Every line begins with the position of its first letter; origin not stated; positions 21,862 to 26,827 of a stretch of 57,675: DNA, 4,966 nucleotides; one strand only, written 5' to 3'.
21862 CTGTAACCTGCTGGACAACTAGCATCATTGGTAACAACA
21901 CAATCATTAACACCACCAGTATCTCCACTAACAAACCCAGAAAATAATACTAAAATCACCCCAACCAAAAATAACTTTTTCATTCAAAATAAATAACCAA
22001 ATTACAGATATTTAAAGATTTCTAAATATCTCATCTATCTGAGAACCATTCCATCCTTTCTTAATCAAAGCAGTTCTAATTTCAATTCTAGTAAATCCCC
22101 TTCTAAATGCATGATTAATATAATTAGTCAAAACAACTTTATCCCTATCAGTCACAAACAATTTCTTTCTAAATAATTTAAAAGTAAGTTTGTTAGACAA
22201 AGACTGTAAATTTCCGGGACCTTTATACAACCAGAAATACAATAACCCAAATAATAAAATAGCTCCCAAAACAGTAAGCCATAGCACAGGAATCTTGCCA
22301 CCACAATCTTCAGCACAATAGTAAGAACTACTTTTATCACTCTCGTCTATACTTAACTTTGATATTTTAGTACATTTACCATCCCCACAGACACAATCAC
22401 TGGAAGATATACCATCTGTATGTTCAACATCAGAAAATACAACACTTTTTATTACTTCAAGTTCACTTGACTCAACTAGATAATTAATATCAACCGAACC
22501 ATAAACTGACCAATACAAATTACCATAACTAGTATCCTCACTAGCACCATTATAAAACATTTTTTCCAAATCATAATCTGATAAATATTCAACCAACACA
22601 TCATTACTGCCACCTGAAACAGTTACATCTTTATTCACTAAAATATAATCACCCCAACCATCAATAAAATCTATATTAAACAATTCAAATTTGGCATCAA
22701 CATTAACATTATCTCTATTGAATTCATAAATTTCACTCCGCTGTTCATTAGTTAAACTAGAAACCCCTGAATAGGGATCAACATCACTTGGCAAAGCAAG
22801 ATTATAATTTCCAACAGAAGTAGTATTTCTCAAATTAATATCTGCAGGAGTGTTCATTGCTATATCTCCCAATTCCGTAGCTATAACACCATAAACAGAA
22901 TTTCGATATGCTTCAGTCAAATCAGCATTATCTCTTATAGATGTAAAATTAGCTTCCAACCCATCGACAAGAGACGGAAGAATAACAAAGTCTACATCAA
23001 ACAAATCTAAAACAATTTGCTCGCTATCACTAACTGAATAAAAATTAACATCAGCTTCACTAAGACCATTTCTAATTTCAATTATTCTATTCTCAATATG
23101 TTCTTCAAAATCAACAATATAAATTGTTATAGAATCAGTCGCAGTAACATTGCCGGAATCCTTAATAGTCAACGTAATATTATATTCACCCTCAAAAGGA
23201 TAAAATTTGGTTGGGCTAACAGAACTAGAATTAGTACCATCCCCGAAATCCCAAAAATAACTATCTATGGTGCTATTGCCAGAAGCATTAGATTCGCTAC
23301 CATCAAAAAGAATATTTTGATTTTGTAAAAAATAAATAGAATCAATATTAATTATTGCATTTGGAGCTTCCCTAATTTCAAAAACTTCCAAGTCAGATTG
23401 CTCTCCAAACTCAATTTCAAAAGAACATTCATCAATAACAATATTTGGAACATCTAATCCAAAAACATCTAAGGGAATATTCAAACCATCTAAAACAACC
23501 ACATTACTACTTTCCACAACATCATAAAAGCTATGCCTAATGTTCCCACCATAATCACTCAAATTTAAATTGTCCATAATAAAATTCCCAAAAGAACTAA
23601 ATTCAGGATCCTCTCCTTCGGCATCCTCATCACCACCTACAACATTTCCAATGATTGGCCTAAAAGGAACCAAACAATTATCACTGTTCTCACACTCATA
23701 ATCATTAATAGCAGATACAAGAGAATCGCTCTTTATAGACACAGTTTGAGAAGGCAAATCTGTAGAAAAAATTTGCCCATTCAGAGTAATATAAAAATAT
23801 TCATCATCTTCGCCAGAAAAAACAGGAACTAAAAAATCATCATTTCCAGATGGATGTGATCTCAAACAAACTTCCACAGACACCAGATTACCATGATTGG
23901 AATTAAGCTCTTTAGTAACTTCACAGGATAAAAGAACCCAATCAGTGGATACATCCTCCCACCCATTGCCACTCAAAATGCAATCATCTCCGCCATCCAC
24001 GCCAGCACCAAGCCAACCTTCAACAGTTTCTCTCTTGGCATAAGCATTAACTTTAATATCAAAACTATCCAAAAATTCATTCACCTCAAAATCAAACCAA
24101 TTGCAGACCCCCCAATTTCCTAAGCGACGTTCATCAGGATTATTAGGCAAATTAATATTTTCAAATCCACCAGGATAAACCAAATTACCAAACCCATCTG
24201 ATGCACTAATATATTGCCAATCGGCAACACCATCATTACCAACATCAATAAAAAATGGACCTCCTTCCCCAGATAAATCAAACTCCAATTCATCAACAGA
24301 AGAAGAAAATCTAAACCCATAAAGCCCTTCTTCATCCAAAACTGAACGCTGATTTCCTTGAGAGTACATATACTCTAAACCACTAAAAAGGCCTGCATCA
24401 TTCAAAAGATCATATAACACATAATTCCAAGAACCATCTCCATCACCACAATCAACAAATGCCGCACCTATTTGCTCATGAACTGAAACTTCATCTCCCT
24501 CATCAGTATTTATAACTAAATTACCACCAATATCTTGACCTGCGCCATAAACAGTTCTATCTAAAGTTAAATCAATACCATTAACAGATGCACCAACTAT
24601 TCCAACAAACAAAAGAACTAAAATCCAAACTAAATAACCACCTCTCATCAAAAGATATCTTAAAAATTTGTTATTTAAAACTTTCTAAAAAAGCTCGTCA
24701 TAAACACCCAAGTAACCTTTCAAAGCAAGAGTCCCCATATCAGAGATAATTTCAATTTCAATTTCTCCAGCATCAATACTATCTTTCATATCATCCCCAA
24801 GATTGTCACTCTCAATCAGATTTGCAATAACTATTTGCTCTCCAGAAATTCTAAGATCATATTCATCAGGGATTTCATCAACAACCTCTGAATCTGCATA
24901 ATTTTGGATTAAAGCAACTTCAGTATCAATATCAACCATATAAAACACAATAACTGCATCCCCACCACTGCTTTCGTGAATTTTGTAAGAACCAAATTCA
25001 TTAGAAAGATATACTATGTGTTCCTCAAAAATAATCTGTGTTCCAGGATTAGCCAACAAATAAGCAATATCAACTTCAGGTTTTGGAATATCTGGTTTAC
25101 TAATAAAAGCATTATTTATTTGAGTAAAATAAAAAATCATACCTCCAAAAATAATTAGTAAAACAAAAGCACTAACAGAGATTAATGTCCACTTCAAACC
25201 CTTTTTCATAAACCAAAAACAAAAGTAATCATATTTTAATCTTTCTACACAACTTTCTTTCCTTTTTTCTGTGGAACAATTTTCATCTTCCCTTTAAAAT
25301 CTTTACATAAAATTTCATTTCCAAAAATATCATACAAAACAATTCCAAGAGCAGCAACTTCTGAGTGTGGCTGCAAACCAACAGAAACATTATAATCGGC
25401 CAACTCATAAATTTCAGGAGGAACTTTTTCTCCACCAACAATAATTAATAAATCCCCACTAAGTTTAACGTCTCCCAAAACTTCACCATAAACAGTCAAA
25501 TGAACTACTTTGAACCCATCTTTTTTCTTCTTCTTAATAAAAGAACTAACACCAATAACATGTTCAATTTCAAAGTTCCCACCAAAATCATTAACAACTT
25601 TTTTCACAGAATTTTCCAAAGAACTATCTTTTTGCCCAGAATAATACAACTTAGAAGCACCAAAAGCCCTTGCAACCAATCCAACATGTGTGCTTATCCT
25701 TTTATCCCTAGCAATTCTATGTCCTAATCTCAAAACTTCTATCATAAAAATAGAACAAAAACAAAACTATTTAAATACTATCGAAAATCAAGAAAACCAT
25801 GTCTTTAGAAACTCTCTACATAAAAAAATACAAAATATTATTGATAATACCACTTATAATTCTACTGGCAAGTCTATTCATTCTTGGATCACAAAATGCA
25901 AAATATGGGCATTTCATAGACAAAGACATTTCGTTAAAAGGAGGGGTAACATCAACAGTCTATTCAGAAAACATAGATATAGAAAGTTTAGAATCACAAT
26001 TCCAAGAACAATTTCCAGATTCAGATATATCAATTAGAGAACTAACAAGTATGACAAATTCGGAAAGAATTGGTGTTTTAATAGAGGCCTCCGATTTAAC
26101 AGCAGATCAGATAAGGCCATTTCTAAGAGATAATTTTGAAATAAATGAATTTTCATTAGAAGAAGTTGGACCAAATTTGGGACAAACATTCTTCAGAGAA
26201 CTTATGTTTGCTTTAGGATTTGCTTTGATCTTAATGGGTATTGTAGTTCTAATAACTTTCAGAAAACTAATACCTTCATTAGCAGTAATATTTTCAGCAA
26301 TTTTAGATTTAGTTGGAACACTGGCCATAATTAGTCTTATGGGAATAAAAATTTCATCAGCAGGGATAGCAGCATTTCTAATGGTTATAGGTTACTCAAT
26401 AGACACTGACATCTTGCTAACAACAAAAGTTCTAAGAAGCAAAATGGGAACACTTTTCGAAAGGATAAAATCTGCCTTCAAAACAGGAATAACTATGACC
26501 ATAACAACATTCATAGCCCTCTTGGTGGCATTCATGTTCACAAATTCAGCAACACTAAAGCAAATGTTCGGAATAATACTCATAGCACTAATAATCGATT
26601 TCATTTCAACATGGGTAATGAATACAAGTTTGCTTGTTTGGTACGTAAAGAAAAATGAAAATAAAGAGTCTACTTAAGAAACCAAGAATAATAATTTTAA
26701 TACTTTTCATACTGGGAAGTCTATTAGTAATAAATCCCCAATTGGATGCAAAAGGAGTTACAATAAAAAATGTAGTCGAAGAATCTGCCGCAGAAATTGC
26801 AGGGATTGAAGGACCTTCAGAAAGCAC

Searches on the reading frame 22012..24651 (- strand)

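Call 46: search_protein_families(library=pfam, proteins=[window:22012-24651:-])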
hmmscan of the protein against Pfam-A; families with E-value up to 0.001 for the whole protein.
window:22012-24651:- (879 aa): 3 families
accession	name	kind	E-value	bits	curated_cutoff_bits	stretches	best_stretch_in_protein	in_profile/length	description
PF18911.6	PKD_4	-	1.4e-14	54.3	27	1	442-510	15-83/85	PKD domain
PF00801.26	PKD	-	5.1e-07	30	23.5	1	440-501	10-70/80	PKD domain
PF22352.2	K319L-like_PKD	-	0.00018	21.9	27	1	445-511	12-83/84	K319L-like, PKD domain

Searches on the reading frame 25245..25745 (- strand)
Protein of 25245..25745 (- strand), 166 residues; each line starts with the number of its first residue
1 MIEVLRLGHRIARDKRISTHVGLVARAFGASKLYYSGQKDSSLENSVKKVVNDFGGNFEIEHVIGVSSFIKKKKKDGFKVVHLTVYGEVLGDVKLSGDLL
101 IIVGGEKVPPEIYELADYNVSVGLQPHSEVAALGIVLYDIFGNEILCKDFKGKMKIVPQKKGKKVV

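Call 46: search_protein_families(library=pfam, proteins=[window:25245-25745:-])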
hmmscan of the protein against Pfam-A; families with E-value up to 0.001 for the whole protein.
window:25245-25745:- (166 aa): 2 families
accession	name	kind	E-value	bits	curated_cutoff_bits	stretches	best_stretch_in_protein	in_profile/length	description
PF01994.21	Trm56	-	6.8e-36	123.2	25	1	54-166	1-119/119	tRNA ribose 2'-O-methyltransferase, aTrm56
PF00588.24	SpoU_methylase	-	1.3e-06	29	29.7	1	25-127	22-127/142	SpoU rRNA Methylase family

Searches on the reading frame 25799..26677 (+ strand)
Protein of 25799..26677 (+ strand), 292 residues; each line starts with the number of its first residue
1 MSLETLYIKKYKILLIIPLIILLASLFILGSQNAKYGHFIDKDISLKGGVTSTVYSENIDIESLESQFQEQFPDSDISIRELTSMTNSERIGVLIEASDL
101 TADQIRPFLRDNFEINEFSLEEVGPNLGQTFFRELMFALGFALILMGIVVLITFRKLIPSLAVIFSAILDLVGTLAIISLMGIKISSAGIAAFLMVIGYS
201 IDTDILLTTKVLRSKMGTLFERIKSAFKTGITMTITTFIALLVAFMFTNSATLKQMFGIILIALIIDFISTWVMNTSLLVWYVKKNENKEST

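Call 5: search_protein_families(library=pfam, proteins=[window:25799-26677:+], max_evalue=0.001)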
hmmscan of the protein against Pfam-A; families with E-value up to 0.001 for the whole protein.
window:25799-26677:+ (292 aa): 1 family
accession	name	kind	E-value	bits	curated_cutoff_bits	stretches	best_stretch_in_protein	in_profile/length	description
PF02355.23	SecD_SecF_C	-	9.3e-31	107.1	20.5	1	114-284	12-188/189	Protein export membrane protein SecD/SecF, C-terminal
